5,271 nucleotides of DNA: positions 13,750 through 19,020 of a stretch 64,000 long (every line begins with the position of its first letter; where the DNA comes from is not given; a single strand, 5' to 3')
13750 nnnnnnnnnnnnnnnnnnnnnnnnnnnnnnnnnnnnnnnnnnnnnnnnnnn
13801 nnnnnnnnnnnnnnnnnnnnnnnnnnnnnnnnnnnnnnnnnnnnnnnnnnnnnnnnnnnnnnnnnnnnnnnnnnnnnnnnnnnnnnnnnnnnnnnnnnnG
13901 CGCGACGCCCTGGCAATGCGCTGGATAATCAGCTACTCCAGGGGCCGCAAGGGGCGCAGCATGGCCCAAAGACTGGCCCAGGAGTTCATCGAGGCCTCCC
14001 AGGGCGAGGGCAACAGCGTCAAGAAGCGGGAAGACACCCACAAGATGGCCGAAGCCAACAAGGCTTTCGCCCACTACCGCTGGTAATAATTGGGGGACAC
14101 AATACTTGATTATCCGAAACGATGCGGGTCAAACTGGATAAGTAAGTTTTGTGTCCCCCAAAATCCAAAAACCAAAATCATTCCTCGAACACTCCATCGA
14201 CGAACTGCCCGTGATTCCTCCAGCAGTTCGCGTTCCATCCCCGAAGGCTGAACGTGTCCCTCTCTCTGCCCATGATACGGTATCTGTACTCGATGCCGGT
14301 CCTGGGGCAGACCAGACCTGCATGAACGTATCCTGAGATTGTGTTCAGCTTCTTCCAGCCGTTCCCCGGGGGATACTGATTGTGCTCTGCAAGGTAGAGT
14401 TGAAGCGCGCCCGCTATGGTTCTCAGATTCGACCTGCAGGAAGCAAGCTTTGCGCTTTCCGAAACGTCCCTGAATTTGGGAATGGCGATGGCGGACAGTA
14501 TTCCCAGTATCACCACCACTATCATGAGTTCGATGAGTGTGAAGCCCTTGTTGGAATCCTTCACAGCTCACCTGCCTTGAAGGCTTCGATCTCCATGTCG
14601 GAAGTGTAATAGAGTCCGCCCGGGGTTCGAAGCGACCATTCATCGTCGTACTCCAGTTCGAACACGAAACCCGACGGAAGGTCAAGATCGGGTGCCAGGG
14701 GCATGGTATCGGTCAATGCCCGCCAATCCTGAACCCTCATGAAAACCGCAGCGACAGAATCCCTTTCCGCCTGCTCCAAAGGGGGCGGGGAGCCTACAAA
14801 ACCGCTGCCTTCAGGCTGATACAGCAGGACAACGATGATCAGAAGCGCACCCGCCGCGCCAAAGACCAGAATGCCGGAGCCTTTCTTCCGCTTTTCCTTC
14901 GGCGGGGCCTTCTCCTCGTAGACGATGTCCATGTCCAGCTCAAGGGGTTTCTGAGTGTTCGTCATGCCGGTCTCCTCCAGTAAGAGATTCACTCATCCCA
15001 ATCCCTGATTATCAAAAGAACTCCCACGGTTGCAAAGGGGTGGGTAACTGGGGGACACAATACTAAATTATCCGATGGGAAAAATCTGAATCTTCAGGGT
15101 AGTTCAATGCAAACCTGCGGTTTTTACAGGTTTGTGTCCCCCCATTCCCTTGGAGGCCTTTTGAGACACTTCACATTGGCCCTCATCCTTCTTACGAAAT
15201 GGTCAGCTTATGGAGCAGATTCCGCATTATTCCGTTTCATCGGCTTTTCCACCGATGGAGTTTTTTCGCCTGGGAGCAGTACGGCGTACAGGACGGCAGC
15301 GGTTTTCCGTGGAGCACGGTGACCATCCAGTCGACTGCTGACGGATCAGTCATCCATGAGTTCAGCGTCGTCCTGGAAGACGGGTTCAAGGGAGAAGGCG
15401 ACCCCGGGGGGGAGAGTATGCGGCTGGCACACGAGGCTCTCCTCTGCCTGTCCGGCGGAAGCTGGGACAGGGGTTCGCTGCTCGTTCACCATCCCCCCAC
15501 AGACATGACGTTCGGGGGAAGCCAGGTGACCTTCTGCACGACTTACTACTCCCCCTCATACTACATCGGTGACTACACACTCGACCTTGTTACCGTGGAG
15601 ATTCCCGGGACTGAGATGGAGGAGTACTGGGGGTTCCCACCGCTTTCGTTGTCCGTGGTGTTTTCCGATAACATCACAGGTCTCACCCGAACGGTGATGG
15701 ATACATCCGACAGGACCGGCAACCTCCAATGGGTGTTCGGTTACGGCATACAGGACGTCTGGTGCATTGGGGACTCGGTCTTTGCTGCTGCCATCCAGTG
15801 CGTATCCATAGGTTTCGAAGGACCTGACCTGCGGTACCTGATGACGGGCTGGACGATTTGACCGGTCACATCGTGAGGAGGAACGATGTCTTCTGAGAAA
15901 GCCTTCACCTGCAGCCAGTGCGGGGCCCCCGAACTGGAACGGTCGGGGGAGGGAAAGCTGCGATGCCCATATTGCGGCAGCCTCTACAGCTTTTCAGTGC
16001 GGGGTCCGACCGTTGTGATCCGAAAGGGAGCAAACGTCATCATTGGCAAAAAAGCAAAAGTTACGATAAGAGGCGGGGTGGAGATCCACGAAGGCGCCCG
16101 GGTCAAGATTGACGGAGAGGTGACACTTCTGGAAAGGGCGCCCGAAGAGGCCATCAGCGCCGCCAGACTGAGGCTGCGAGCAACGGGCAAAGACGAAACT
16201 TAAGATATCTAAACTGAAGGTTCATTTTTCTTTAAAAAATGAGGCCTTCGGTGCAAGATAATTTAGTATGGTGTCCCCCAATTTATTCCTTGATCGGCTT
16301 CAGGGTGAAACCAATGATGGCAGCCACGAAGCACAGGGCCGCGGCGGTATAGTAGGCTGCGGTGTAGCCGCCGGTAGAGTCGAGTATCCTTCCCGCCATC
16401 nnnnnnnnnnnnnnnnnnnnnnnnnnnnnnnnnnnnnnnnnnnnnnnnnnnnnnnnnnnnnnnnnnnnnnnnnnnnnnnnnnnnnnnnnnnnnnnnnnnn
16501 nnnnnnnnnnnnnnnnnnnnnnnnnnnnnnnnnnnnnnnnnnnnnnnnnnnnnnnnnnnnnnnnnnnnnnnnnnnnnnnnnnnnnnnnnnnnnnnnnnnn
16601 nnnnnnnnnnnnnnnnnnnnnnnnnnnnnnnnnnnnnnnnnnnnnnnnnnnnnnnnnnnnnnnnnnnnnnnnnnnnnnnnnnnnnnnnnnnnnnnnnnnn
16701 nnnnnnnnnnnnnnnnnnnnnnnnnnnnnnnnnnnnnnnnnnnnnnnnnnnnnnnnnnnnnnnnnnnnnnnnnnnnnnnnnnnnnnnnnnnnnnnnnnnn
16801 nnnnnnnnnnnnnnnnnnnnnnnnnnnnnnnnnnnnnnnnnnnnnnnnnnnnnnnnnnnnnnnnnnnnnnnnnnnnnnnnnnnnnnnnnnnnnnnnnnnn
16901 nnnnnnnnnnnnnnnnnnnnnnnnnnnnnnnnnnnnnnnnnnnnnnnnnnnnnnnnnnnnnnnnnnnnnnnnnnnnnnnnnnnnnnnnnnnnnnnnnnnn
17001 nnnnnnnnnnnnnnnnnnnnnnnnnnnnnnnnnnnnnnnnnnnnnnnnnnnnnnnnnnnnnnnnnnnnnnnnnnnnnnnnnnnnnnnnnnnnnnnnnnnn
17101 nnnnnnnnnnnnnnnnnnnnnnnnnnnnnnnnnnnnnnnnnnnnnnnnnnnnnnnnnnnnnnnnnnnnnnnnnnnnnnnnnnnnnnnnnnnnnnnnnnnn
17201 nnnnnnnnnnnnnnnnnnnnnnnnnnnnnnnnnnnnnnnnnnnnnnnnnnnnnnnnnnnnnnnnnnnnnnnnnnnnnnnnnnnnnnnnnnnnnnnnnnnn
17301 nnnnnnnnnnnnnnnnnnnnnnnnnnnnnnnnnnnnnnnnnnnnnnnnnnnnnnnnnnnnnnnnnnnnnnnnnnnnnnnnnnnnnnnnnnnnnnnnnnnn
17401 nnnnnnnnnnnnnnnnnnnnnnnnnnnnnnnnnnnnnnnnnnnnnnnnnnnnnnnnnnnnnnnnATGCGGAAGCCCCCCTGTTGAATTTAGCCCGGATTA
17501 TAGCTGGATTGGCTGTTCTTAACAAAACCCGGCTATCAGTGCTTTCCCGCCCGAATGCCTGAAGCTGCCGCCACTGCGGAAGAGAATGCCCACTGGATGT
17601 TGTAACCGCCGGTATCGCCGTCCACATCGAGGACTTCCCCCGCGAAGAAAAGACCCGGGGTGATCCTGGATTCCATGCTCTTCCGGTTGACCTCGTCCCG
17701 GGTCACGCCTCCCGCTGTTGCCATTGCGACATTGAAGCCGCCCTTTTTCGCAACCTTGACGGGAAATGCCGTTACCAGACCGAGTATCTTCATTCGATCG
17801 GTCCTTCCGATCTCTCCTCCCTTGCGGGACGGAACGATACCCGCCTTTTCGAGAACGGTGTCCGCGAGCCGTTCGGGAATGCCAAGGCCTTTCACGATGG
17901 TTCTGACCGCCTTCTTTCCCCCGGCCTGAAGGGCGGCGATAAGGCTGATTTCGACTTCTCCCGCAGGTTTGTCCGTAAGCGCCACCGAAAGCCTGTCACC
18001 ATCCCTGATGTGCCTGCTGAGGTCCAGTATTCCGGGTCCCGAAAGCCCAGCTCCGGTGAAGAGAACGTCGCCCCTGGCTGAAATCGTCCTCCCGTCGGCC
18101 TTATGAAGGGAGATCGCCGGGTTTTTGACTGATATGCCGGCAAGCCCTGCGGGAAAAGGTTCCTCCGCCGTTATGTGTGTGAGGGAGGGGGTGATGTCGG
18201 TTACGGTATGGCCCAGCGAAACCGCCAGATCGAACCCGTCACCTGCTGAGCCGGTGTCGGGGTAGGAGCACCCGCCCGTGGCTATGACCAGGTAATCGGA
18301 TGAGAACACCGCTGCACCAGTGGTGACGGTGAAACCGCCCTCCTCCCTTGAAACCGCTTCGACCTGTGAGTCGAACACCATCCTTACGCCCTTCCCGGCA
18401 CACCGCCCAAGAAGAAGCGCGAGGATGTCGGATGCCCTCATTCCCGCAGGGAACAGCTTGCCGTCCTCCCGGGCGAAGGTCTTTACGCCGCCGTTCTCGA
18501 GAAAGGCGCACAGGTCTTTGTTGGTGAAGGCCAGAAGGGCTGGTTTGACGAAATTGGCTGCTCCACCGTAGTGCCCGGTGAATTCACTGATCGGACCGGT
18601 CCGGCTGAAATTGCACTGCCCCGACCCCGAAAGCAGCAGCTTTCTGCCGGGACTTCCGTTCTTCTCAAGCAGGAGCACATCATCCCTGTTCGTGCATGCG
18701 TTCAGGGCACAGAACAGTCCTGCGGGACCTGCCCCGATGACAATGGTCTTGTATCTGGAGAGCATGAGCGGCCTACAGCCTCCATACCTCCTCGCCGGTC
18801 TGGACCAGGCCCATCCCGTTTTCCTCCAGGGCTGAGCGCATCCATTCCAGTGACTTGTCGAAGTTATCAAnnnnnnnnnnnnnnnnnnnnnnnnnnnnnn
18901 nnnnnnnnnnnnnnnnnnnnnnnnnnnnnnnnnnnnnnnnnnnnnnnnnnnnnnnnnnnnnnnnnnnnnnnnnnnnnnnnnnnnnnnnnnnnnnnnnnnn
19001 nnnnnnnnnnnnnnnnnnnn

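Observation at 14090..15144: Family of palindromic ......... elements (72 and 96 nt) with perfect 12-13 bp terminal stems and a conserved 5' 28-nt box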

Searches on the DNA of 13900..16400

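Call 51: search_rna_families(source=window, start=13900, end=16400, threshold=evalue, max_evalue=1)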
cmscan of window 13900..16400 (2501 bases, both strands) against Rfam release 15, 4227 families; matches with E-value up to 1: 2.
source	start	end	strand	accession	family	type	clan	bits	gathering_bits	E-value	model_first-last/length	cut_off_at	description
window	14077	14178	+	RF03896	MIR2275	Gene; miRNA;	-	26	60.5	0.068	1-95/95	no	MIR2275 microRNA precursor family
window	14077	14178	-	RF03896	MIR2275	Gene; miRNA;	-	23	60.5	0.38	1-95/95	no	MIR2275 microRNA precursor family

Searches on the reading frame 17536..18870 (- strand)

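Call 10: search_protein_families(library=pfam, proteins=[window:17536-18870:-], max_evalue=0.01)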
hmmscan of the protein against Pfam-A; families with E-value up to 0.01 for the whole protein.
window:17536-18870:- (444 aa): 9 families
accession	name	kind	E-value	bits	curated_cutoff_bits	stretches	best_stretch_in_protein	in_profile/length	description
PF03486.20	HI0933_like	-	5e-80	268.9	50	1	41-437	2-243/244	HI0933-like protein Rossmann domain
PF22780.1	HI0933_like_1st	-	1.4e-19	71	27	1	228-382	2-163/165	HI0933-like protein barrel and H2TH domain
PF13738.12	Pyr_redox_3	-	3.3e-11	43.4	30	2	162-206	96-140/305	Pyridine nucleotide-disulphide oxidoreductase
PF01266.30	DAO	-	5.3e-10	39.8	27.9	2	42-76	2-36/353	FAD dependent oxidoreductase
PF07992.20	Pyr_redox_2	-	8.2e-08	32.4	26.1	1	40-200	1-109/291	Pyridine nucleotide-disulphide oxidoreductase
PF00890.30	FAD_binding_2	-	1.1e-07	31.9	20.4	1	43-83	3-43/414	FAD binding domain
PF13450.12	NAD_binding_8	-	0.00014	22.5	21.9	1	44-75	1-32/68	NAD(P)-binding Rossmann-like domain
PF01134.28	GIDA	-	0.0029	17.2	22.1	0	42-71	2-31/391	Glucose inhibited division protein A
PF12831.13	FAD_oxidored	-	0.0052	16.6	27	0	43-75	3-35/416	FAD dependent oxidoreductase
